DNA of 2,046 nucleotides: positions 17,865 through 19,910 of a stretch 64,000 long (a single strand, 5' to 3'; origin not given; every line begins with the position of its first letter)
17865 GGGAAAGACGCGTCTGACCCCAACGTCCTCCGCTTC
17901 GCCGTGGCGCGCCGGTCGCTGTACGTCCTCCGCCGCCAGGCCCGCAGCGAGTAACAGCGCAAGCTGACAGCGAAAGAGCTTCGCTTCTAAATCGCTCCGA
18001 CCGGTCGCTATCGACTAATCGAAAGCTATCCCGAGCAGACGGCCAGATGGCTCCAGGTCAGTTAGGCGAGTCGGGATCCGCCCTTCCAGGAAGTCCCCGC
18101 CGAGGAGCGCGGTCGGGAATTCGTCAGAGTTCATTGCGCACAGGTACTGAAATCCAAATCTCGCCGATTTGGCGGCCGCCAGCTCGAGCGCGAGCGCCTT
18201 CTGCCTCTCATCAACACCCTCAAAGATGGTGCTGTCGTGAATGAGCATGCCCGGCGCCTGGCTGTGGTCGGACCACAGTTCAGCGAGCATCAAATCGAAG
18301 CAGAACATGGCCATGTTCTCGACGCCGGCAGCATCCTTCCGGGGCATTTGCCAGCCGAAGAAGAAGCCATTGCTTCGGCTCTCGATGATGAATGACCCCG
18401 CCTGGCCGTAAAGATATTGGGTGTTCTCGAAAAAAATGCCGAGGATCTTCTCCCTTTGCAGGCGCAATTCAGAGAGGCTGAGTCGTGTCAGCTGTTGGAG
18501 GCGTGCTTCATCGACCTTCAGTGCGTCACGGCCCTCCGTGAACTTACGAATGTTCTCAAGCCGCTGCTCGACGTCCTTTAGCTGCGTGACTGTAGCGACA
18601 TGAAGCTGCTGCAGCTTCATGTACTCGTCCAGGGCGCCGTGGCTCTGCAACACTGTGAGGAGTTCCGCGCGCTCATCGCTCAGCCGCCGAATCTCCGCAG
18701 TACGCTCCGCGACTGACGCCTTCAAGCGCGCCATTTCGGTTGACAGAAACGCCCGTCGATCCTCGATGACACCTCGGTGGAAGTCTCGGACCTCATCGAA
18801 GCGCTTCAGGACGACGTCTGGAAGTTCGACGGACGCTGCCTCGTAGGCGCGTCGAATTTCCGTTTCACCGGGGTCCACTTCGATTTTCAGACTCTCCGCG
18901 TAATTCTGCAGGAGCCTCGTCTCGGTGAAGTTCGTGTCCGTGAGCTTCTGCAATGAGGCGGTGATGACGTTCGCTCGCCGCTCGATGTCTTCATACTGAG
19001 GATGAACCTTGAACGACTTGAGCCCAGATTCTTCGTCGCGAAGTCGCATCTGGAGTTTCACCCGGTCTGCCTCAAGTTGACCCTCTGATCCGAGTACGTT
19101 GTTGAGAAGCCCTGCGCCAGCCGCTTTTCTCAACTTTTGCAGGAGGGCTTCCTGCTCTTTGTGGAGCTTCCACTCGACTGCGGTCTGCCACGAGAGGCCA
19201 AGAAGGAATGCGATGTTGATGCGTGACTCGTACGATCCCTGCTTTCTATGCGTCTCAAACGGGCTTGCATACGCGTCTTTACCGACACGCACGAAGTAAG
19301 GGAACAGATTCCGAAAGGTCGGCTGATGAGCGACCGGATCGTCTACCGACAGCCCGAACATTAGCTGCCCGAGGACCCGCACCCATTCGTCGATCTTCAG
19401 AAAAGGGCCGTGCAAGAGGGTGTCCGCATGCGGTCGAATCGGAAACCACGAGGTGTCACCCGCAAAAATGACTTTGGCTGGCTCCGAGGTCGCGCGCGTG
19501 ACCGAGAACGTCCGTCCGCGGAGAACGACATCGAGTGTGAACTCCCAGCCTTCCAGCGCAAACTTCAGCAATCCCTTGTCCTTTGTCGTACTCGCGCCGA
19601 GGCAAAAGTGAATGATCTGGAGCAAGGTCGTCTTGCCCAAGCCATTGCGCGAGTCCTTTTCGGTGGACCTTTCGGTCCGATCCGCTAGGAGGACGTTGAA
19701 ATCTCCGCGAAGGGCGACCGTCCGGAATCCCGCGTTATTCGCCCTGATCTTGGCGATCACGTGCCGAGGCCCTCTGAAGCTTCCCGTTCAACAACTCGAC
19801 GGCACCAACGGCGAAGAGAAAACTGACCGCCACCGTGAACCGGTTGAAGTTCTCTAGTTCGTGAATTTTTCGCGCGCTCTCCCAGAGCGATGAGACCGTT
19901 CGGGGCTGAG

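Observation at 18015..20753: HNH effector - small middle component - coiled-coil ABC/SMC-like ATPase operon (Lamassu / ABC-3C-like architecture)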

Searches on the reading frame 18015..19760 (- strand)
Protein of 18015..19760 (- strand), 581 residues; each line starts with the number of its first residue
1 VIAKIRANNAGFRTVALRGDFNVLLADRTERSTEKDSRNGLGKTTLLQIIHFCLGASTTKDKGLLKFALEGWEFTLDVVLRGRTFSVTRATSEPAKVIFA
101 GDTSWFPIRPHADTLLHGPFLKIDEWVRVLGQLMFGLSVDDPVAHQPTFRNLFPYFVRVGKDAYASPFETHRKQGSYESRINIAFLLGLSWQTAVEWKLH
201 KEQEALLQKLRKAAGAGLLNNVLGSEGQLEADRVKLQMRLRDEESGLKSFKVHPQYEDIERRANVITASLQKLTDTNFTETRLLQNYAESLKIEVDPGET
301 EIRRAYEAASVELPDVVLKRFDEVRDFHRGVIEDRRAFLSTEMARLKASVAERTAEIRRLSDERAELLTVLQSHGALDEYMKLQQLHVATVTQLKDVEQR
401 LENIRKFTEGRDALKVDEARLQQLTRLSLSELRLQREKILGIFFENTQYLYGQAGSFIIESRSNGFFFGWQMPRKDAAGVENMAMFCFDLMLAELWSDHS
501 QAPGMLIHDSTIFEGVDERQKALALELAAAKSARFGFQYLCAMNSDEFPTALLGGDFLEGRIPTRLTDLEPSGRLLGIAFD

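Call 3: search_protein_families(library=pfam, proteins=[window:18015-19760:-], max_evalue=0.1)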
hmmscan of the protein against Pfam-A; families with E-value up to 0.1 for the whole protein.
window:18015-19760:- (581 aa): 3 families
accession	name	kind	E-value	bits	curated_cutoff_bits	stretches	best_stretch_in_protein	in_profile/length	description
PF10088.15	DUF2326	-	4.8e-29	101.3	28.7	1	447-580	2-141/141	Uncharacterised protein conserved in bacteria (DUF2326)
PF20275.3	CTD10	-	1.8e-05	25.8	28.1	1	294-385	13-111/134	C-terminal domain 10 of the ABC-three component (ABC-3C) systems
PF24048.1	LRR_NXF1-5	-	0.062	13.3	30.5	0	381-450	59-127/142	NXF1/2/3/5 leucine-rich repeat domain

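Call 4: search_protein_families(library=ncbifam, proteins=[window:18015-19760:-], max_evalue=0.1)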
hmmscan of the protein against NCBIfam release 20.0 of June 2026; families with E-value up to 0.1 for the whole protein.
window:18015-19760:- (581 aa): 0 families

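Call 5: search_protein_families(library=padloc, proteins=[window:18015-19760:-], max_evalue=0.1)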
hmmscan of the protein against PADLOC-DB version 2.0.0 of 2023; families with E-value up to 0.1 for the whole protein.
window:18015-19760:- (581 aa): 13 families
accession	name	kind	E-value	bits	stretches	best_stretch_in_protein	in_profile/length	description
PDLC04774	PDC-M68B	-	4.9e-178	591.3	1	1-580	1-581/581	-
PDLC03859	LmuB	-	4.5e-11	40.6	1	38-436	32-417/611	-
PDLC03860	LmuB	-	7.8e-06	22.7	1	38-91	34-84/565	-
PDLC03862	LmuB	-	2.5e-05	20.9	1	42-99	39-94/643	-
PDLC03863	LmuB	-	0.00014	18.7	1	41-94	35-87/610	-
PDLC00263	LmuB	-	0.00057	17.8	1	33-93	28-85/204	AAA ATPase domain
PDLC04663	PDC-M46B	-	0.0018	15.4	1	38-107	30-95/483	-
PDLC02980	AriA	-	0.0043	15.1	1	38-74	7-49/304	-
PDLC00259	LmuB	-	0.0048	13.8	1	37-91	32-83/588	AAA ATPase domain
PDLC02722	PbeC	-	0.0064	13.1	0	37-61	35-59/643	PbeC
PDLC02634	DrmD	-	0.0078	12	1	317-396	394-472/900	DrmD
PDLC02735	PbeC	-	0.011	12.5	1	268-396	396-520/652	PbeC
PDLC00262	LmuB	-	0.026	11.4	1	37-94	32-86/588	AAA ATPase domain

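Call 17: find_homologous_proteins(query=window:18015-19760:-, max_evalue=0.00001)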
Query window:18015-19760:- (581 aa): 896 proteins with E <= 0.00001 among 8000 candidates; the best 120 are listed.
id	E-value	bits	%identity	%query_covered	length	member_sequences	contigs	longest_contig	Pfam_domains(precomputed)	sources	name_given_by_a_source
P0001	0.0e+0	1049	78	100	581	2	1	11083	PF10088.16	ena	-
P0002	0.0e+0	1046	78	100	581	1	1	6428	PF10088.16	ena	-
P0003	2.6e-293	992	74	100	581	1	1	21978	PF10088.16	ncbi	-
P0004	4.1e-291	984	73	100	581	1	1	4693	PF10088.16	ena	-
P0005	1.7e-163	563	46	100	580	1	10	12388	PF10088.16,PF20275.4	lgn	-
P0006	2.5e-162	559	45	100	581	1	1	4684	PF10088.16,PF20275.4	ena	-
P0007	3.7e-162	559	46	100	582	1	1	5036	PF10088.16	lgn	-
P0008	7.7e-162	558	46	100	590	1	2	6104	PF10088.16,PF20275.4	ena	-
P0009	6.2e-161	555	45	100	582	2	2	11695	PF10088.16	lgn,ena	-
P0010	2.4e-160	553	46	100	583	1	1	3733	PF10088.16,PF20275.4,PF13476.13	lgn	-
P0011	2.5e-160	553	45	100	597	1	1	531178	PF10088.16,PF20275.4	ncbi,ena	-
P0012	1.6e-159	550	44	100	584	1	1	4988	PF10088.16,PF20275.4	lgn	-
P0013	2.7e-159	549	46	100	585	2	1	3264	PF10088.16,PF20275.4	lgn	-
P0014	3.9e-159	549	45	100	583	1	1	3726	PF10088.16,PF20275.4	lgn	-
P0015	4.2e-159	549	45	100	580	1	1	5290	PF10088.16,PF20275.4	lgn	-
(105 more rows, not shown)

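Call 20: find_related_loci(query=A1, collection=genome_contigs, flank=6000)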
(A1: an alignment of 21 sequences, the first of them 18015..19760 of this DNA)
Query A1 (581 aa) in genome_contigs; peptide patterns used: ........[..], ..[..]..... (x = any residue, [..] = any of these).
359 stretches matched a pattern; 258 encode a relative of the query (tblastn E <= 1e-3); the best 80 are kept; 80 distinct loci.
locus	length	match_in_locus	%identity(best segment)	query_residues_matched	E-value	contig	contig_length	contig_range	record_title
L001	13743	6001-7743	48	1-580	9e-173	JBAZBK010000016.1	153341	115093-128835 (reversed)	MAG: Thermoanaerobaculia bacterium isolate SO_2017_GW1_110 NODE_785_length_153341_cov_2.185871_OW334_2017, whole genome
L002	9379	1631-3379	45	1-580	5e-165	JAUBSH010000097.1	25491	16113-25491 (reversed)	Microcoleus sp. K1-B1 NODE_128_length_25491_cov_22.291729, whole genome shotgun sequence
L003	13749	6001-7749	45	1-580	5e-165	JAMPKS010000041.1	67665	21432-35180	Microcoleus vaginatus GB1-A2 scaffold_41, whole genome shotgun sequence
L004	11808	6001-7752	45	2-580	2e-164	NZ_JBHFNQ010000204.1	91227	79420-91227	Floridaenema aerugineum BLCC-F46 bin1.fa-204, whole genome shotgun sequence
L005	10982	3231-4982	45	1-580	1e-163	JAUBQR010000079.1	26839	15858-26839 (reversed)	Microcoleus sp. Pol12B4 NODE_155_length_26839_cov_22.701330, whole genome shotgun sequence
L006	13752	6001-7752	45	1-580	1e-163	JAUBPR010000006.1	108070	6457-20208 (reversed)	Microcoleus sp. S13_C5 NODE_61_length_108070_cov_47.863139, whole genome shotgun sequence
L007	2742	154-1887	45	1-580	2e-173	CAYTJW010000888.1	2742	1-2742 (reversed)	MAG TPA_asm: uncultured Thermoanaerobaculia bacterium isolate binchicken_co66_87 genome assembly, contig: NODE_50501_len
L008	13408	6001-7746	44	1-580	7e-162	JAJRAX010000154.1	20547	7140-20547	MAG: Methanothrix sp. isolate OWC_0023 OWC_0023_k121_9605114, whole genome shotgun sequence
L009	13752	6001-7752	42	1-580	2e-160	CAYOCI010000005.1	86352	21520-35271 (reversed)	MAG TPA_asm: uncultured Clostridia bacterium isolate binchicken_co158_4 genome assembly, contig: NODE_228_length_86352_c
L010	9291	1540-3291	44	1-580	7e-160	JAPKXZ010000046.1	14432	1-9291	MAG: Methanothrix sp. isolate LacPavin_0419_WC90_MAG_51_22 LacPavin_0419_WC90_scaffold_779611, whole genome shotgun sequ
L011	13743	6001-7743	44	1-580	6e-160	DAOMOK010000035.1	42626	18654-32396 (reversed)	MAG TPA_asm: Chloroflexota bacterium isolate AMR_MDS_5888 NODE_438_length_42626_cov_29.794438, whole genome shotgun sequ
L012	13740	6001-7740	43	1-580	2e-159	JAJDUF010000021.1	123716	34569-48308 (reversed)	MAG: Chloroflexota bacterium isolate jk18x1bzbins.67 k141_777178, whole genome shotgun sequence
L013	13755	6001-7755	43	1-580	1e-159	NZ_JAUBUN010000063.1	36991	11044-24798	Microcoleus sp. Aus8_D2 NODE_109_length_36991_cov_34.188303, whole genome shotgun sequence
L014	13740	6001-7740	43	1-580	4e-159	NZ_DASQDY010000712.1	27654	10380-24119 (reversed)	MAG: Archangium sp. isolate SMAG_U11739 k141_625095, whole genome shotgun sequence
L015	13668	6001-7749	43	1-580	1e-158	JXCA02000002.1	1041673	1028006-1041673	Scytonema tolypothrichoides VB-61278 scaffold_001, whole genome shotgun sequence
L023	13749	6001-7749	42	1-580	5e-156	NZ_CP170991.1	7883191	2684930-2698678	Nostoc sp. C117 chromosome, complete genome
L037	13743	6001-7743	42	1-580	3e-153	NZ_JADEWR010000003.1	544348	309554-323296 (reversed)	Nodosilinea sp. LEGE 06152 Contig_3, whole genome shotgun sequence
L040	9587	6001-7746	43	2-580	4e-153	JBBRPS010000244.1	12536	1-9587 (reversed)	MAG: Gemmatales bacterium isolate metawrap_la1_100 W_la1_100_k141_1874750L_12536_cov_12.0000, whole genome shotgun seque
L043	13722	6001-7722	43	1-580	5e-152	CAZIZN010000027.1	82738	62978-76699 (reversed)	MAG TPA_asm: uncultured candidatus Brocadiaceae bacterium isolate binchicken_co179_387 genome assembly, contig: NODE_112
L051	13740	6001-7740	43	1-580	6e-150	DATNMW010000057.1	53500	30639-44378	MAG TPA_asm: Bryobacteraceae bacterium isolate SMAG_U11489 k141_209266, whole genome shotgun sequence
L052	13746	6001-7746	43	1-580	8e-150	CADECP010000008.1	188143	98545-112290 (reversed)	MAG: uncultured Acidobacteria bacterium isolate Acidobacteria sp. RBC074 genome assembly, contig: MAG074_8, whole genome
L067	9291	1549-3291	41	1-581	2e-144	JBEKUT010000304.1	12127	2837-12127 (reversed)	MAG: Bryobacteraceae bacterium isolate SPRUCE 588 SPRUCE_588_304, whole genome shotgun sequence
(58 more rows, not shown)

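Call 32: search_solved_structures(query=A1, max_evalue=1)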
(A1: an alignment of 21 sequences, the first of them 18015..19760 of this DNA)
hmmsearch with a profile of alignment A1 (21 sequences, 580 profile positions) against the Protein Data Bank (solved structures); distinct sequences matched with E-value up to 1: 10.
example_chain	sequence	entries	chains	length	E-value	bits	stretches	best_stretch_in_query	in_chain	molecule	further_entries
2lem_A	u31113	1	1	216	0.018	16.7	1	250-392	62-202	Apolipoprotein A-I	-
8a49_C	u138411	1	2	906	0.21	13.2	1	151-258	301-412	Secreted endoglycosidase EndoS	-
4nuz_A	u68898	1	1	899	0.21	13.2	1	151-258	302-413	Endo-beta-N-acetylglucosaminidase F2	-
4nuy_A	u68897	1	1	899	0.21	13.2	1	151-258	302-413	Endo-beta-N-acetylglucosaminidase F2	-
8a64_A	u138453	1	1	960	0.23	13.1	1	151-258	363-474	Endo-beta-N-acetylglucosaminidase F2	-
1k53_A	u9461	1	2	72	0.28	12.8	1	410-470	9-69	Protein L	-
6en3_A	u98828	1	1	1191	0.32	12.6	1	151-258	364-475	Endo-beta-N-acetylglucosaminidase F2,Multifunctional-autoprocessing repeats-in-toxin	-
3rag_A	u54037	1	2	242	0.54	11.8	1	207-308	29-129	uncharacterized protein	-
5ixf_A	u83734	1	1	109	0.59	11.7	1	273-342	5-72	Signal transducing adapter molecule 2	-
9axt_Ac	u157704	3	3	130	0.64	11.6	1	348-394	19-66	Small ribosomal subunit protein uS8A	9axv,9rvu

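Call 46: predict_structure(alignment_id=A1)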
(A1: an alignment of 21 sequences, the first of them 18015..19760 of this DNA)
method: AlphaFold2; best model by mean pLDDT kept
length: 581 residues; sequences in the alignment: 21
mean_pLDDT: 81.5   pTM: 0.67
mean pLDDT of the five models: 81.5, 80.4, 78.5, 77.3, 77.1
residues with pLDDT >= 90: 187; 70-90: 285; 50-70: 90; < 50: 19
segments of 3 or more residues with pLDDT < 50: 33-40, 569-574, 579-581
pLDDT, mean of each block of 10 residues (from residue 1): 88 81 73 48 78 88 83 93 91 93 91 80 94 92 83 89 80 85 94 93 85 63 66 85 75 65 82 83 81 62 61 67 74 82 86 88 78 62 79 83 79 87 90 91 94 91 91 86 94 93 91 90 93 94 83 76 57 49 40
secondary structure, 60 per line:
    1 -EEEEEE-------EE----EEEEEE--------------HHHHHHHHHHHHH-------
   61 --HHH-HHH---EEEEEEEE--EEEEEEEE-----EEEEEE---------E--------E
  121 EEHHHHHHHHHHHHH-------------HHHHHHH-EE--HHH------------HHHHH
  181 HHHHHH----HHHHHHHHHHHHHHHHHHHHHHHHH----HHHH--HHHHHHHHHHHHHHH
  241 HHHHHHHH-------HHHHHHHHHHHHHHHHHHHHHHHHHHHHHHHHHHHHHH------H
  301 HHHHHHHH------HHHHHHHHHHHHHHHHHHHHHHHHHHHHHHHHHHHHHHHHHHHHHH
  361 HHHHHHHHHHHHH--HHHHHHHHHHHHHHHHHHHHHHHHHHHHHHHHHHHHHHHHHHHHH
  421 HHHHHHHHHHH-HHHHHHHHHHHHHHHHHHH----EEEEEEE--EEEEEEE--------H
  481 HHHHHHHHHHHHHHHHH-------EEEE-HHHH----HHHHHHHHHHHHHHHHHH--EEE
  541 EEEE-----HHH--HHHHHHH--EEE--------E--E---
elements in order: E2-7 E21-26 H41-53 E73-80 E83-90 E96-101 E120-122 H123-135 H149-155 H176-186 H191-215 H220-223 H226-248 H256-293 H300-308 H315-373 H376-431 H433-451 E456-462 E465-471 H480-497 E505-508 H510-513 H518-535 E538-544 H555-561 E564-566

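Call 50: fold_search(model_id=the predicted structure, library=pdb)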
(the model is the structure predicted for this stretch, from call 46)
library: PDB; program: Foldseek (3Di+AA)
matches with E <= 10: 789; with E <= 0.001: 75
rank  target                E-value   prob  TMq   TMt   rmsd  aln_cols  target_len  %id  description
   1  9a6c_A                2.4e-25  1.00  0.58  0.57  17.7       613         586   17  Integrative model of YYDD-YYDB by crosslinking MS and deep learning (released 2024-09-18)
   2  9nyg_B                2.2e-12  1.00  0.39  0.39  17.6       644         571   13  LmuABC-DNA (released 2025-12-17)
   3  9hqx_B                3.1e-12  1.00  0.39  0.37  16.6       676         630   14  Salmonella enterica Lamassu LmuACB bound to DNA duplex (released 2025-10-01)
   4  9hqu_A                8.3e-12  1.00  0.39  0.36  16.9       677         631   15  Salmonella enterica Lamassu LmuACB in nuclease sequestration state (released 2025-10-01)
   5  7yzp_C                6.3e-10  1.00  0.36  0.45  19.2       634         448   13  Hairpin-bound state of the E. coli Mre11-Rad50 (SbcCD) head complex bound to ADP and a DNA hairpin (released 2022-08-17)
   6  9ux7_A                1.0e-09  1.00  0.36  0.37  26.1       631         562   12  CryoEM Structure of LmuAB-DNA complex (released 2026-03-25)
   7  7zr1_C                1.4e-09  1.00  0.30  0.23  70.5       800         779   13  Chaetomium thermophilum Mre11-Rad50-Nbs1 complex bound to ATPyS (composite structure) (released 2023-01-11)
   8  5xei                  1.7e-09  1.00  0.34  0.38  24.7       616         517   14  Crystal structure of the Smc head domain with a coiled coil and joint derived from Pyrococcus yayanosii (released 2017-06-07)
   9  6wge_B                6.7e-09  1.00  0.32  0.38  20.1       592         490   13  Cryo-EM structure of human Cohesin-NIPBL-DNA complex without STAG1 (released 2020-05-20)
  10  7zr1_D                1.5e-08  1.00  0.37  0.28  72.7       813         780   14  Chaetomium thermophilum Mre11-Rad50-Nbs1 complex bound to ATPyS (composite structure) (released 2023-01-11)
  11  9q9m_A                4.8e-08  1.00  0.39  0.47  16.3       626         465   13  Cryo-EM structure of human Mre11-Rad50-Nbs1 (MRN) complex bound to DNA and telomeric factor TRF2 (released 2025-10-01)
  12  7q2x_A                6.7e-08  1.00  0.35  0.46  16.6       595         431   12  Cryo-EM structure of clamped S.cerevisiae condensin-DNA complex (Form I) (released 2022-03-23)
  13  9q9k_A                7.1e-08  1.00  0.35  0.42  16.6       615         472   13  Cryo-EM structure of human Mre11-Rad50 (MR) complex bound to DNA and telomeric factor TRF2 fragment (438-542) (released 2025-10-01)
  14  9f5w_B                7.1e-08  1.00  0.34  0.37  24.1       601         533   11  Human condensin II - M18BP1 complex (released 2025-07-02)
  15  7nyw_A                7.1e-08  1.00  0.28  0.25  25.8       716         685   13  Cryo-EM structure of the MukBEF-MatP-DNA head module (released 2021-07-07)
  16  9q9i_A                1.3e-07  1.00  0.36  0.43  15.5       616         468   13  Cryo-EM structure of human Mre11-Rad50-Nbs1 complex bound to DNA (released 2025-10-01)
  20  9q9i_B                1.7e-07  1.00  0.29  0.35  26.8       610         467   13  Cryo-EM structure of human Mre11-Rad50-Nbs1 complex bound to DNA (released 2025-10-01)
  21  9q9h_A                1.9e-07  1.00  0.37  0.43  17.9       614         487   14  Cryo-EM structure of human Mre11-Rad50 complex bound to DNA (released 2025-10-01)
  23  9q9j_B                2.0e-07  1.00  0.36  0.43  14.5       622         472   13  Cryo-EM structure of human Mre11-Rad50-Nbs1 (MRN) complex bound to DNA and telomeric factor TRF2 fragment (438-542) (released 2025-10-01)
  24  9q9m_B                2.5e-07  1.00  0.35  0.42  15.9       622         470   14  Cryo-EM structure of human Mre11-Rad50-Nbs1 (MRN) complex bound to DNA and telomeric factor TRF2 (released 2025-10-01)
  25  9q9h_B                4.3e-07  1.00  0.37  0.43  18.3       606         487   14  Cryo-EM structure of human Mre11-Rad50 complex bound to DNA (released 2025-10-01)
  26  9f5w_A                4.8e-07  1.00  0.31  0.35  30.6       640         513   11  Human condensin II - M18BP1 complex (released 2025-07-02)
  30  9bi4_D                1.7e-06  1.00  0.29  0.35  24.5       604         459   11  cryo EM structure of dsDNA bound Mre11-Rad50 complex (released 2025-01-15)
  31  9qxu_A                1.8e-06  1.00  0.33  0.27  37.8       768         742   10  JetABC DNA loaded state monomer (open) (released 2025-10-01)
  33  9bi4_C                2.5e-06  1.00  0.32  0.39  19.1       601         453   11  cryo EM structure of dsDNA bound Mre11-Rad50 complex (released 2025-01-15)
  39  9qxu_B                4.1e-06  1.00  0.31  0.26  38.6       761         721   11  JetABC DNA loaded state monomer (open) (released 2025-10-01)
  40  9qxx_A                4.1e-06  1.00  0.30  0.25  37.6       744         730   10  JetABC DNA loaded state dimer (released 2025-10-01)
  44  9qxx_B                9.9e-06  1.00  0.27  0.23  40.7       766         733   11  JetABC DNA loaded state dimer (released 2025-10-01)
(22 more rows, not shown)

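Call 56: find_encoding_contigs(protein=P0003, flank=10000, max_places=2)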
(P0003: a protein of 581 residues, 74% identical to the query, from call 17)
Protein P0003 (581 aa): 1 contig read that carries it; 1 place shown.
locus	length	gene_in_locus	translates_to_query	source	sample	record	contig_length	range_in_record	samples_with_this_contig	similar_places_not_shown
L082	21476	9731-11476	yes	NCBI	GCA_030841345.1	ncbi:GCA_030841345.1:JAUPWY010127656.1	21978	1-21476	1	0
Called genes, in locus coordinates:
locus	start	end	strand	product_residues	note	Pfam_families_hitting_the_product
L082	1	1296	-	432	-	?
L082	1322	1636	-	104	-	PF02699:YajC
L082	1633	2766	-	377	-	PF01702:TGT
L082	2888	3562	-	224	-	PF03548:LolA, PF17131:TP_0789-like (weak)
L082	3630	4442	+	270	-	-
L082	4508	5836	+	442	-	PF19425:Csd3_N2, PF01551:Peptidase_M23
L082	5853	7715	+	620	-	PF00288:GHMP_kinases_N, PF08544:GHMP_kinases_C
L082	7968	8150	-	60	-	-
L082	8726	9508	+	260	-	PF13391:HNH_2 (weak), PF20275:CTD10 (weak)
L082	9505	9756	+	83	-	PF20293:MC6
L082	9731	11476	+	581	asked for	PF10088:DUF2326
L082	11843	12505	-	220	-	-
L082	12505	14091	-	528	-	PF14362:DUF4407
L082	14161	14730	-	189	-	-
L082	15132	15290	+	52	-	PF13358:DDE_3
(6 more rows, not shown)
